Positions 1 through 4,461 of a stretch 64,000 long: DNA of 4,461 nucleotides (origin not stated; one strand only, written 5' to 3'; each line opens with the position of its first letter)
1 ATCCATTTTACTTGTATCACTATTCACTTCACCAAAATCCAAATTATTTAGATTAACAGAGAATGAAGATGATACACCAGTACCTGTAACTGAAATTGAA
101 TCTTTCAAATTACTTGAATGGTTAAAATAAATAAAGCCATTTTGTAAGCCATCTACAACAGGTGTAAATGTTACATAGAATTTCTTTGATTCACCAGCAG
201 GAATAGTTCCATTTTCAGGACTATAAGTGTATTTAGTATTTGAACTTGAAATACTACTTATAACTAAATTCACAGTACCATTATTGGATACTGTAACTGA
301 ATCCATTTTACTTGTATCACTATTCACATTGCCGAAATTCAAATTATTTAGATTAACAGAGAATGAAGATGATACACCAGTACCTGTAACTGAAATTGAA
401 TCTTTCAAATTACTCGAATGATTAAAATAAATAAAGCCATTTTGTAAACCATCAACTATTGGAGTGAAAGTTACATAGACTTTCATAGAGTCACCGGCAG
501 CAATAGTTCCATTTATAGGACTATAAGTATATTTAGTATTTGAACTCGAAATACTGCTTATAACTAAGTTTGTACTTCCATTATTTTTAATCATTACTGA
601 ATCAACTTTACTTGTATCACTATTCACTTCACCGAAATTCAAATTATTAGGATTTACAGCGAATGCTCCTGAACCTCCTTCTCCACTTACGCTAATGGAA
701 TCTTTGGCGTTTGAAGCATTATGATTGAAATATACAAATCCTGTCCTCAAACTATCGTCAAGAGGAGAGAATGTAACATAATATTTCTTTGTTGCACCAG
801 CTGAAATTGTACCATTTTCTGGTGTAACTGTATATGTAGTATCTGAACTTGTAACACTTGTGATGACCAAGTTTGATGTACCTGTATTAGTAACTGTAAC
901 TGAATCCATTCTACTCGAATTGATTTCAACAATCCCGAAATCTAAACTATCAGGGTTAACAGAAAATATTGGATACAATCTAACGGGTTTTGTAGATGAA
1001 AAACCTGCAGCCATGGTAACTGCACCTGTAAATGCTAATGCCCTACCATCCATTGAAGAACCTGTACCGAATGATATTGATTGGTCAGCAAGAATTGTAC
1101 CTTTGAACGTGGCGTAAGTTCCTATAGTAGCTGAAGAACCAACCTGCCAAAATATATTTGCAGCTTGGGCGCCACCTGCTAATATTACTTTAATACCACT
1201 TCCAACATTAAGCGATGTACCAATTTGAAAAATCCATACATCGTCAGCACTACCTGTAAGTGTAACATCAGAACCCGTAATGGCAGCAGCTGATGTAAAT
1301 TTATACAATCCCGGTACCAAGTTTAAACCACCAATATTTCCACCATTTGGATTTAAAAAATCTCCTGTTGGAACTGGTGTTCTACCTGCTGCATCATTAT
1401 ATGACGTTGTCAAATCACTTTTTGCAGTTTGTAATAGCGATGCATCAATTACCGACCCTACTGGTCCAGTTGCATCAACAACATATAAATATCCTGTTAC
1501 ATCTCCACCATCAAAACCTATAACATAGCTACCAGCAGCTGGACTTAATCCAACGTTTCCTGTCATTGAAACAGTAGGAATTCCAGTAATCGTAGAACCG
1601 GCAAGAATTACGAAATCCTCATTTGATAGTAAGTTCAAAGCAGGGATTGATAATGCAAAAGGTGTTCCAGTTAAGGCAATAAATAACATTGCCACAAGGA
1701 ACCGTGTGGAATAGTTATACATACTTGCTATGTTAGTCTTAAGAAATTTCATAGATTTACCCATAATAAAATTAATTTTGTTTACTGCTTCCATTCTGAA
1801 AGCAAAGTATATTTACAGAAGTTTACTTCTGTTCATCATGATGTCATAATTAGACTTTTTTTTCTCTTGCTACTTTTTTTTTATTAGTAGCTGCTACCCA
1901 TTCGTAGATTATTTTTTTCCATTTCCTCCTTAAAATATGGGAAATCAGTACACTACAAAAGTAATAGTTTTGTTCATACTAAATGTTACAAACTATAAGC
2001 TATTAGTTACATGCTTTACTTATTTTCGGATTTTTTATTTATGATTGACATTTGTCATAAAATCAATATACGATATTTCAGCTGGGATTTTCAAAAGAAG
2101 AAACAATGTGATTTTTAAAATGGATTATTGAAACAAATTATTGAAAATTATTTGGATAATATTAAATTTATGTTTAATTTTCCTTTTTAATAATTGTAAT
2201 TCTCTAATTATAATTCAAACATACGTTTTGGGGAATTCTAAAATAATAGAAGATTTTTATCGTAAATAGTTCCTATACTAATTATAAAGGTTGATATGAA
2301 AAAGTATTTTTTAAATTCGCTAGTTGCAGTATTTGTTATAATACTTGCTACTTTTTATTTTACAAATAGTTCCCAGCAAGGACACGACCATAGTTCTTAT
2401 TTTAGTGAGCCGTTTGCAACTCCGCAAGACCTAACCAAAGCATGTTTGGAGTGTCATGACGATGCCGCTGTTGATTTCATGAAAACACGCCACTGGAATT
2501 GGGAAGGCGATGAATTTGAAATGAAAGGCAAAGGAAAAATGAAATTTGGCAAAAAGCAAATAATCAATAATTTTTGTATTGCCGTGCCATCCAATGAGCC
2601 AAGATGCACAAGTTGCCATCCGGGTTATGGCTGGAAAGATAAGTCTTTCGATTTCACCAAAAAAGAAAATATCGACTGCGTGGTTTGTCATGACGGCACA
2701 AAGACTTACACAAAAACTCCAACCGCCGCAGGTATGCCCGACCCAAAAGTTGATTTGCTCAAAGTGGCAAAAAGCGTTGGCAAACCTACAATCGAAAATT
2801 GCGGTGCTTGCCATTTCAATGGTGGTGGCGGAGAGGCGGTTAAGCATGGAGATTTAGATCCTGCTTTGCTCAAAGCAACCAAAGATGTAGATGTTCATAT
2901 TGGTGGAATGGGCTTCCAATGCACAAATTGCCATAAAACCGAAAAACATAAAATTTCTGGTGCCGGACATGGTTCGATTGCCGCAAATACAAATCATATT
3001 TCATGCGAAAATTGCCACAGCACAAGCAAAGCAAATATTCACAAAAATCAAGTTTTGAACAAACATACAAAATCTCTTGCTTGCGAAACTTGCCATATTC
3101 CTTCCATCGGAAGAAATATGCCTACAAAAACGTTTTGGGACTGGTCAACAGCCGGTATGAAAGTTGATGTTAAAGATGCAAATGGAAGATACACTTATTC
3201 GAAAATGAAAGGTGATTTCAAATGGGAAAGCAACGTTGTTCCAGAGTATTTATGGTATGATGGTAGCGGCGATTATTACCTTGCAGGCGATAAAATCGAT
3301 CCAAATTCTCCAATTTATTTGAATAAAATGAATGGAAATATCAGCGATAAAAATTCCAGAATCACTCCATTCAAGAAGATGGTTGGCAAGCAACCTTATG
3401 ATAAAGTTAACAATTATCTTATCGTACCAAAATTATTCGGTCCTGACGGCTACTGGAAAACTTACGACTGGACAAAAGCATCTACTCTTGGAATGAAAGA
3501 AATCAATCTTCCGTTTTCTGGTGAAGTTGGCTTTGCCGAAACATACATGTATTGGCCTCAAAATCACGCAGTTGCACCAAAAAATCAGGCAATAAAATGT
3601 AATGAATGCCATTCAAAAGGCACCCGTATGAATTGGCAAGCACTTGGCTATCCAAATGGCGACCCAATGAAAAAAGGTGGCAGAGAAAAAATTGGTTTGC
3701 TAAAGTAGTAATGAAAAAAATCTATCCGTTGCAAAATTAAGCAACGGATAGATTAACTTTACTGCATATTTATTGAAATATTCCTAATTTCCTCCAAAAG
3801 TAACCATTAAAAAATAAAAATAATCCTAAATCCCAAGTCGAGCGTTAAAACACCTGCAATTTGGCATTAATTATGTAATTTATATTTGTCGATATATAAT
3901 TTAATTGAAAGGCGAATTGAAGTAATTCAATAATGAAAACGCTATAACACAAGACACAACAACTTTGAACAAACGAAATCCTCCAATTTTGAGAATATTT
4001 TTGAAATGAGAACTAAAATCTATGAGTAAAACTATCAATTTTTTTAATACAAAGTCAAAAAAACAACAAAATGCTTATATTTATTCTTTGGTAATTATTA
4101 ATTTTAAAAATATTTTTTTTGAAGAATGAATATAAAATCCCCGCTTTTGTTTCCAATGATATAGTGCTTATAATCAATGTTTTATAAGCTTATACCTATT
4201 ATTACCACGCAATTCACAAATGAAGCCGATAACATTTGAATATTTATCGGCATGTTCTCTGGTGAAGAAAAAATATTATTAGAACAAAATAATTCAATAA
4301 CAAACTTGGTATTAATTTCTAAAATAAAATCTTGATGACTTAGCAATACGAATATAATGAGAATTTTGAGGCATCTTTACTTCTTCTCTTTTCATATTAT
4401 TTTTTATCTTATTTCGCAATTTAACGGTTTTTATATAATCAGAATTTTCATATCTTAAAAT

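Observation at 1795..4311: Isolated, GC-elevated octaheme cytochrome c gene flanked by two ~500-600-bp AT-rich spacers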

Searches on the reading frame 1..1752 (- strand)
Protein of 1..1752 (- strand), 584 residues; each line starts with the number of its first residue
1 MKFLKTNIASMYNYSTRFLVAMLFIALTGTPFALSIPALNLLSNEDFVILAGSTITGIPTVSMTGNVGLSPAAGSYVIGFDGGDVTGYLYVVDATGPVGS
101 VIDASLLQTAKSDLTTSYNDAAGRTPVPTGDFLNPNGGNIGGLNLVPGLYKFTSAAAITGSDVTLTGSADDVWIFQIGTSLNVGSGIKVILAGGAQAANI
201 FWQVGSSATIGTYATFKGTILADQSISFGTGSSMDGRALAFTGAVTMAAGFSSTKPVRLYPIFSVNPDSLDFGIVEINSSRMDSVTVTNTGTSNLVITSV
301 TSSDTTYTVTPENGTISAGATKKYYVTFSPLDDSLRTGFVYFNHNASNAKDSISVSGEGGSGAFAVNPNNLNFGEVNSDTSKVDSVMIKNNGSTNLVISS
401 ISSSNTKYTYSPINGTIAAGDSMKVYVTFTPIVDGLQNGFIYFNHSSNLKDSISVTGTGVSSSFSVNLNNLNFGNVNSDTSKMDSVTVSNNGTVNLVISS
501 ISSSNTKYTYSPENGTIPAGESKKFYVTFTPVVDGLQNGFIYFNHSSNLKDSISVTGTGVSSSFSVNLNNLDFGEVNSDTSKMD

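Call 36: search_protein_families(library=pfam, proteins=[window:1-1752:-], max_evalue=0.001)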
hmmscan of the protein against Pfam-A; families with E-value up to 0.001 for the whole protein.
window:1-1752:- (584 aa): 17 families
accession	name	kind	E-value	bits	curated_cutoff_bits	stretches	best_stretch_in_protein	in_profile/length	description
PF11999.13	Ice_binding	-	1.2e-55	188.9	28.7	1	49-248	1-203/208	Ice-binding-like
PF15780.11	ASH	-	3.2e-29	101.4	27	3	459-553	3-98/98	Abnormal spindle-like microcephaly-assoc'd, ASPM-SPD-2-Hydin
PF22544.2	HYDIN_VesB_CFA65-like_Ig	-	3.9e-29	101.3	25.5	3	261-333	1-75/100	HYDIN/CFA65/VesB-like, Ig-like domain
PF22073.2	Cep192_D4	-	6.2e-23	81.6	35.5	3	366-459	6-111/112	Cep192 domain 4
PF07610.17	DUF1573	-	9.5e-20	70.9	26.1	3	265-357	3-96/98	Protein of unknown function (DUF1573)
PF00635.32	Motile_Sperm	-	1.3e-13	51.2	25.9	2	365-432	3-70/109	MSP (Major sperm protein) domain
PF24507.1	Ig_CFAP65_4th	-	2.1e-13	50.9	27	0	386-436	2-53/76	CFAP65, fourth Ig-like domain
PF22067.2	Cep192_D3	-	2.6e-12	47.2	27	0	276-333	14-72/99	Cep192 domain 3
PF22076.2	Cep192_D6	-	8.4e-11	42.4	35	0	363-433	3-72/101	Cep192 domain 6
PF25249.1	Ig_CFAP65_7th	-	1.9e-08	34.6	28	0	307-351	48-92/120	CFAP65, seventh Ig-like domain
PF12371.14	TMEM131_like_N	-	2.8e-08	34.3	28.8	0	264-308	2-47/84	Transmembrane protein 131-like N-terminal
PF22064.2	Cep192_D2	-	5e-07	30.5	27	0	267-321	11-69/154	Cep192 domain 2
PF24798.1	Ig-CFAP74_4th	-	5.3e-07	30.1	28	0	266-332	2-69/95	CFAP74 forth Ig-like domain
PF21310.3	OCRL-like_ASH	-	8.2e-07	29.6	27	0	368-428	3-69/109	Inositol polyphosphate 5-phosphatase OCRL-like, ASH domain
PF22065.2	Cep192_D7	-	1.3e-06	28.8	27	0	381-437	43-96/125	Cep192 domain 7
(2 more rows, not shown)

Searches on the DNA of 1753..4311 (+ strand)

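Call 73: search_dna_similar(query=window:1753-4311:+, collection=plasmids, mode=distant, max_rows=8)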
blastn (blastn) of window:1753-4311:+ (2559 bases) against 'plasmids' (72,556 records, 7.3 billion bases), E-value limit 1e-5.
Records with a match: 1; places in all: 1; records where one place covers at least 80% of the query: 0.
Best place of each record, by identity: 60-80% 1.
By first word of the organism name: Photobacterium 1.
By predicted mobility (MOB-suite, as given by PLSDB): non-mobilizable 1.
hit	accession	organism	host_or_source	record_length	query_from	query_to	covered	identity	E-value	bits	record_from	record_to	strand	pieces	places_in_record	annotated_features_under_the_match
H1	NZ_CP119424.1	Photobacterium sp. DA100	-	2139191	811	941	5%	72.5%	4e-10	75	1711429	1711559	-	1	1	none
